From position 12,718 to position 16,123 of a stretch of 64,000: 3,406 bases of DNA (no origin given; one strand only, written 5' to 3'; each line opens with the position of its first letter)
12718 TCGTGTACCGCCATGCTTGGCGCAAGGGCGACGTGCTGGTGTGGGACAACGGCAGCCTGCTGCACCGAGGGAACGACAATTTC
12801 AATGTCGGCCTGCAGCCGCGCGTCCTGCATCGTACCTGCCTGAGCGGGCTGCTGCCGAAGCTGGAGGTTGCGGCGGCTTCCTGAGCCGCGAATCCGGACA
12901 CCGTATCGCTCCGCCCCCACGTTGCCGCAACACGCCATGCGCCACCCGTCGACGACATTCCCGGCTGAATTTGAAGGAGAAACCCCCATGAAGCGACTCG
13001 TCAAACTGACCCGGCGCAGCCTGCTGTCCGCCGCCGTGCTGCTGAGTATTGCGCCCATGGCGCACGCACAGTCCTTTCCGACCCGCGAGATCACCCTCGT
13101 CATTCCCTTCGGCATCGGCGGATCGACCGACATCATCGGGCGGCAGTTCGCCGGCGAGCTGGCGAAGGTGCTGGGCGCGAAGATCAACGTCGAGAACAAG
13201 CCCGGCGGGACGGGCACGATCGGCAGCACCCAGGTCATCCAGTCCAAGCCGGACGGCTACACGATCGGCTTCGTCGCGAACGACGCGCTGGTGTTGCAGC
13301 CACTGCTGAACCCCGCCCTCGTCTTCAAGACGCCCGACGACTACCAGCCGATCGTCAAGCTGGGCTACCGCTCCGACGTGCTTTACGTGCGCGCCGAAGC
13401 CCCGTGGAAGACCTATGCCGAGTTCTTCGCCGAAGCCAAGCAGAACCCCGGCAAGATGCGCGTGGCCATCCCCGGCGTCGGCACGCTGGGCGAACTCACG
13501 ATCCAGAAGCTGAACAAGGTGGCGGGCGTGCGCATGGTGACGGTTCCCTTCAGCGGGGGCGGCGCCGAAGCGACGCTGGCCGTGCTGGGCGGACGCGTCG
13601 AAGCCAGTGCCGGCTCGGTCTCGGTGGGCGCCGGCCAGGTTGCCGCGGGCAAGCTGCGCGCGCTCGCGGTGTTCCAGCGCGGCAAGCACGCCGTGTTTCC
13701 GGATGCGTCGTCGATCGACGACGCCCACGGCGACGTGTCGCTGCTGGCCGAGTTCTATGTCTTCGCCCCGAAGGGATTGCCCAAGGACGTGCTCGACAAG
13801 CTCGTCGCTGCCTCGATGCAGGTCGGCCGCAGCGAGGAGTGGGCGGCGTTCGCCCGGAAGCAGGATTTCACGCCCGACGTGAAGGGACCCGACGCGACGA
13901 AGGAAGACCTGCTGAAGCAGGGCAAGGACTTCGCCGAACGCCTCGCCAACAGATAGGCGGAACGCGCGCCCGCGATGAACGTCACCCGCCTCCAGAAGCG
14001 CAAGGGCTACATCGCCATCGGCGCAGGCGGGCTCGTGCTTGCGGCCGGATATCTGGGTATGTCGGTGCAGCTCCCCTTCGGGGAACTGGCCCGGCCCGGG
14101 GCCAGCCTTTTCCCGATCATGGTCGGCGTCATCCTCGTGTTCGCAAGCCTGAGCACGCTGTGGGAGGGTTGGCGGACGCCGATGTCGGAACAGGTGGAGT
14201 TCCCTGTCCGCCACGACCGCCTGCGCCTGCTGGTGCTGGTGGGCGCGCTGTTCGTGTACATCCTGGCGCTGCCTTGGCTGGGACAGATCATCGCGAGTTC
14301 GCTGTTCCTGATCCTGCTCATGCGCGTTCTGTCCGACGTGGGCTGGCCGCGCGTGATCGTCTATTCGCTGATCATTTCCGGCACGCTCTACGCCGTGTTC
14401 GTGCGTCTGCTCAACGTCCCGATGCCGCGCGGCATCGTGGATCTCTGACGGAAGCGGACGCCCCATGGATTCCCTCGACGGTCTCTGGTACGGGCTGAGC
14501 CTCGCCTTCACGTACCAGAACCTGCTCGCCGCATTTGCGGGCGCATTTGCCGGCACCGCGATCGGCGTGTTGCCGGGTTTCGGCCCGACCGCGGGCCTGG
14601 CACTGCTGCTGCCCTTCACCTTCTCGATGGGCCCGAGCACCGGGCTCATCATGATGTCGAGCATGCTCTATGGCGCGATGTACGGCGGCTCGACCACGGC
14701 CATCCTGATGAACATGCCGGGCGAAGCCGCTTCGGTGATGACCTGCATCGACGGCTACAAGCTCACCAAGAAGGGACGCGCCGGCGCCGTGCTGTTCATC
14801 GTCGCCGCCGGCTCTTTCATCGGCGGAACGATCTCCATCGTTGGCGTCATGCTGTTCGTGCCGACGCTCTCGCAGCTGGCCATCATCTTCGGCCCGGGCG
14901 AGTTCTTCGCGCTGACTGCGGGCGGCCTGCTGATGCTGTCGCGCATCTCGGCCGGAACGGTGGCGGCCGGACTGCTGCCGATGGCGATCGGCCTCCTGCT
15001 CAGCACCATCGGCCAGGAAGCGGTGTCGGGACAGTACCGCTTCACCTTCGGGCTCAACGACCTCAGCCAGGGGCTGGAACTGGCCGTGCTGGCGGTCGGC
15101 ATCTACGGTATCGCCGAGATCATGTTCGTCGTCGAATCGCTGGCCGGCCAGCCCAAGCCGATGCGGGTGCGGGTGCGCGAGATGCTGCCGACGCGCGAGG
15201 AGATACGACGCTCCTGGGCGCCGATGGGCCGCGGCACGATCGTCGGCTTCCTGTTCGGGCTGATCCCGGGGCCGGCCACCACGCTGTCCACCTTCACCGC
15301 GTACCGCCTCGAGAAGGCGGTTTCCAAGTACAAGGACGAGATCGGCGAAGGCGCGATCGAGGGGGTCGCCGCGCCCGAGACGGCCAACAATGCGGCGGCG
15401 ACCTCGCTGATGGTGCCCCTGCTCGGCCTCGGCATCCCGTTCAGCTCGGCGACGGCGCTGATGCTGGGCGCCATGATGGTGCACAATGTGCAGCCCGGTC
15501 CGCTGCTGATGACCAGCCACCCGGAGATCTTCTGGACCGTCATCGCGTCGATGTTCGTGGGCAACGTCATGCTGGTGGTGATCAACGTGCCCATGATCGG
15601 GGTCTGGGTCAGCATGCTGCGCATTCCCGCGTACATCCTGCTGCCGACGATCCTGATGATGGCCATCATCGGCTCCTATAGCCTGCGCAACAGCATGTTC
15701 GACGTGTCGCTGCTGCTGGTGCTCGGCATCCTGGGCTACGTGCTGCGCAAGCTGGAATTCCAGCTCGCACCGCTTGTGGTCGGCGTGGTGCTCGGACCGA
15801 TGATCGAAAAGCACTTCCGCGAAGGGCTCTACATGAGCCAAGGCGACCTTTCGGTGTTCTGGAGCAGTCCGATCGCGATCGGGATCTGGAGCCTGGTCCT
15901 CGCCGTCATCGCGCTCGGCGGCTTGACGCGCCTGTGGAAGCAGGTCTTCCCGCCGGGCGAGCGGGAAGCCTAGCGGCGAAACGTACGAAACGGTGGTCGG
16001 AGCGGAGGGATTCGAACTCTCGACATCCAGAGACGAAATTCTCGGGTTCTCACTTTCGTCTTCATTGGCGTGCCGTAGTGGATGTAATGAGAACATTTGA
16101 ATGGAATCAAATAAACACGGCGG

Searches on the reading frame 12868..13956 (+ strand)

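Call 7: search_protein_families(library=pfam, proteins=[window:12868-13956:+])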
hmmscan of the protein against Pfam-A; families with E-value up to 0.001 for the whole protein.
window:12868-13956:+ (362 aa): 1 family
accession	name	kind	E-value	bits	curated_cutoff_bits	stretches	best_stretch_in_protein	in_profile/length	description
PF03401.19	TctC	-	1.7e-46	159.4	27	1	91-336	2-246/274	Tripartite tricarboxylate transporter family receptor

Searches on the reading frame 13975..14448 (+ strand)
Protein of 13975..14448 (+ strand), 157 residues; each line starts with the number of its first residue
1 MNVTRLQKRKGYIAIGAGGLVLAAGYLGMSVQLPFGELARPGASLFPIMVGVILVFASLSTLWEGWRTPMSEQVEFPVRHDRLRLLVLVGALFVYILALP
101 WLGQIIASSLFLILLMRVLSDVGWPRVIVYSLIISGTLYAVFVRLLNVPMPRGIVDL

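Call 7: search_protein_families(library=pfam, proteins=[window:13975-14448:+])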
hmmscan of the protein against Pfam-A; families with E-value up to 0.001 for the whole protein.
window:13975-14448:+ (157 aa): 1 family
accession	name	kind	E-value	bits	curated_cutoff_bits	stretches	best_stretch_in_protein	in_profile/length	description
PF07331.16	TctB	-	2.6e-19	70.2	29.1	1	17-151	5-137/137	Tripartite tricarboxylate transporter TctB family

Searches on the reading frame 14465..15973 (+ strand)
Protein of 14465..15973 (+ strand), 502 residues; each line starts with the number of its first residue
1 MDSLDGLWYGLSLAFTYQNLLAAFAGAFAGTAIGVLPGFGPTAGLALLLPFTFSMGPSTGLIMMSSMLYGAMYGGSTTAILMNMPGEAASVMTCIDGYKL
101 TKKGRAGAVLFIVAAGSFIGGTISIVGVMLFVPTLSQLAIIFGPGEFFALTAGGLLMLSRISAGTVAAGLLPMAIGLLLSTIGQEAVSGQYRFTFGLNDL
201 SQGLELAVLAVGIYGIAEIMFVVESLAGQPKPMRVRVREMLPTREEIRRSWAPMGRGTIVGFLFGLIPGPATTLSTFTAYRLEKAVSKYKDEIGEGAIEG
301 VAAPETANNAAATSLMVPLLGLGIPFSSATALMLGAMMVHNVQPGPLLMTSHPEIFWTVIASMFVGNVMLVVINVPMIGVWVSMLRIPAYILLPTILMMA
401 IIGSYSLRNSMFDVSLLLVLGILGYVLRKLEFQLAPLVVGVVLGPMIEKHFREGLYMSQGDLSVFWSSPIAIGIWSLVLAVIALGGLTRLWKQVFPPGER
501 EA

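Call 7: search_protein_families(library=pfam, proteins=[window:14465-15973:+])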
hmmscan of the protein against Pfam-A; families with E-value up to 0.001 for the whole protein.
window:14465-15973:+ (502 aa): 1 family
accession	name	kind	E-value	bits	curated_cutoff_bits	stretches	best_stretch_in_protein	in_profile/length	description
PF01970.21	TctA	-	1.7e-139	465.6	28.9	1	20-438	1-422/423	Tripartite tricarboxylate transporter TctA family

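Call 10: find_related_loci(query=window:14465-15973:+, collection=genome_contigs, flank=10000)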
Query window:14465-15973:+ (502 aa) in genome_contigs; peptide patterns used: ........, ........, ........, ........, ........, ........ (x = any residue, [..] = any of these).
95 stretches matched a pattern; 16 encode a relative of the query (tblastn E <= 1e-3); 14 distinct loci.
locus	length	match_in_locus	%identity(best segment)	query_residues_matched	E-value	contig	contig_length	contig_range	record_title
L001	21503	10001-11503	91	1-501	0e+0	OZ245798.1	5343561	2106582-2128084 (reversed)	MAG: Tagaea sp. isolate 2d73b5ed-a5a6-4a34-9fba-0db9853539c9 genome assembly, chromosome: 1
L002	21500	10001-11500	91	1-500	0e+0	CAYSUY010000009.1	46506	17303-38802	MAG TPA_asm: uncultured Acetobacteraceae bacterium isolate SRP193358_co1_593 genome assembly, contig: NODE_1419_length_4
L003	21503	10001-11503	93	1-501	0e+0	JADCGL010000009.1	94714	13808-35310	MAG: Telmatospirillum sp. isolate M043S1SP1A48QC M043S1_9, whole genome shotgun sequence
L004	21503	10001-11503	92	1-501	0e+0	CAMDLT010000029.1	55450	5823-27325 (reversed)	MAG: Asaia bogorensis isolate TE-08apr19-29 genome assembly, contig: TE-08apr19-C347, whole genome shotgun sequence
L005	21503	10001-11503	71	1-501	0e+0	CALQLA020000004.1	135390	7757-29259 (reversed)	MAG: Bordetella parapertussis isolate HRSG-H13-bin-83 genome assembly, contig: HRSG-H13-C74, whole genome shotgun sequen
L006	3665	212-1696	71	1-495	0e+0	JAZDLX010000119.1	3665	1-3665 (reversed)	MAG: bacterium isolate MEGAHIT-group-0.623 k141_10984585, whole genome shotgun sequence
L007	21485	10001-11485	69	1-495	0e+0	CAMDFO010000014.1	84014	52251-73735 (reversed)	MAG: Rhodoplanes piscinae isolate TH-08apr19-231 genome assembly, contig: TH-08apr19-C496, whole genome shotgun sequence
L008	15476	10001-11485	71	1-495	0e+0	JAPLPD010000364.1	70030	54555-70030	MAG: Alphaproteobacteria bacterium isolate LacPavin_0818_WC50_MAG_64_9 LacPavin_0818_WC50_scaffold_137507, whole genome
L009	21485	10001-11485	67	1-495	0e+0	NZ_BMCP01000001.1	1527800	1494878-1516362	Agaricicola taiwanensis strain CCM 7684 sequence01, whole genome shotgun sequence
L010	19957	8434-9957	68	1-500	0e+0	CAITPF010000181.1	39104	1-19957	MAG: uncultured beta proteobacterium isolate Ki1-2-7m_bin-567 genome assembly, contig: bin-567:181/502, whole genome sho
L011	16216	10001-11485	70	1-495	0e+0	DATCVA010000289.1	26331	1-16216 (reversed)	MAG TPA_asm: Eoetvoesiella sp. isolate SMAG_U7373 k141_221419, whole genome shotgun sequence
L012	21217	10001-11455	70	1-485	0e+0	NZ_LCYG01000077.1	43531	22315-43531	Microvirga vignae strain BR3299 T20BR3299_1_(paired)_contig_77, whole genome shotgun sequence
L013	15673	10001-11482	69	1-494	0e+0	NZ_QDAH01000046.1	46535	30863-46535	Microvirga sp. KLBC 81 81_scaffold46, whole genome shotgun sequence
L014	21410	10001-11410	48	4-474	4e-128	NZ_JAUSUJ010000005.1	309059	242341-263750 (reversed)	Rhodoplanes tepidamans strain DSM 9987 Ga0480546_05, whole genome shotgun sequence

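Call 19: find_encoding_contigs(protein=window:14465-15973:+, flank=10000, max_places=10)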
Protein window:14465-15973:+ (502 aa): 10 contigs read that carry it; 10 places shown.
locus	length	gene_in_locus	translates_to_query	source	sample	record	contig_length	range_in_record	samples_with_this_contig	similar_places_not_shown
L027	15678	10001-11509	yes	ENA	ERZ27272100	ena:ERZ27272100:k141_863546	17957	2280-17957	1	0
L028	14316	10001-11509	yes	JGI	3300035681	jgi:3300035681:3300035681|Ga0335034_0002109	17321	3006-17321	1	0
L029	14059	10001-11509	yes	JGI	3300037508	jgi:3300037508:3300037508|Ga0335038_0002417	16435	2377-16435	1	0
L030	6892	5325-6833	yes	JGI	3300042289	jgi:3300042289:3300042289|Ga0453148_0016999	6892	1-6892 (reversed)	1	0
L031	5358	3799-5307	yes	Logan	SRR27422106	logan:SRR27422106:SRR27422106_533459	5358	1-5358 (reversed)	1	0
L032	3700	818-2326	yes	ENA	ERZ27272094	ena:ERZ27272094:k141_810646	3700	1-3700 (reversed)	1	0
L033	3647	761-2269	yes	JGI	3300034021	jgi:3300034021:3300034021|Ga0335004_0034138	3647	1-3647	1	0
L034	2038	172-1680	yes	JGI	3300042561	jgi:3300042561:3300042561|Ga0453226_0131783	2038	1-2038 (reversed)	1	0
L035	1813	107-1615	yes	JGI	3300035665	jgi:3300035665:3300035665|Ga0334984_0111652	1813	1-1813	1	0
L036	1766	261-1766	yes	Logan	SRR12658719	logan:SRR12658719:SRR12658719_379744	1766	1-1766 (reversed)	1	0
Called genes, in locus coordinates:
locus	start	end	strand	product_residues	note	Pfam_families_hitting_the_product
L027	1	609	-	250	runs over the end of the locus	PF00528:BPD_transp_1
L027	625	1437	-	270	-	PF00005:ABC_tran, PF13304:AAA_21 (faint)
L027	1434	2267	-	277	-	PF00528:BPD_transp_1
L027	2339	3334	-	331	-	PF12974:Phosphonate-bd (faint), PF09084:NMT1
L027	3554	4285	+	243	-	PF00392:GntR, PF07729:FCD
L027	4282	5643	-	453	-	PF00753:Lactamase_B, PF12706:Lactamase_B_2, PF10996:Beta-Casp, PF07521:RMMBL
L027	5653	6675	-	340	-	PF00248:Aldo_ket_red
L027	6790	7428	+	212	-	PF11158:DUF2938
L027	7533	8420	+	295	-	PF02668:TauD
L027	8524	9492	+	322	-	PF03401:TctC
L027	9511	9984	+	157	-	PF07331:TctB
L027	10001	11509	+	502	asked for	PF01970:TctA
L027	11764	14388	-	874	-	PF08446:PAS_2, PF01590:GAF, PF00360:PHY, PF07536:HWE_HK, PF07568:HisKA_2, PF00072:Response_reg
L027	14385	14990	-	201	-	PF01126:Heme_oxygenase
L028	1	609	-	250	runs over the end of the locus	PF00528:BPD_transp_1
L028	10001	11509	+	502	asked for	PF01970:TctA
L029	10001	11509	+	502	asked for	PF01970:TctA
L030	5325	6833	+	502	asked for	PF01970:TctA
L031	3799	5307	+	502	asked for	PF01970:TctA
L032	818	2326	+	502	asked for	PF01970:TctA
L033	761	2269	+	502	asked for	PF01970:TctA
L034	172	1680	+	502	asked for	PF01970:TctA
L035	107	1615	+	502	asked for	PF01970:TctA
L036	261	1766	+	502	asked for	PF01970:TctA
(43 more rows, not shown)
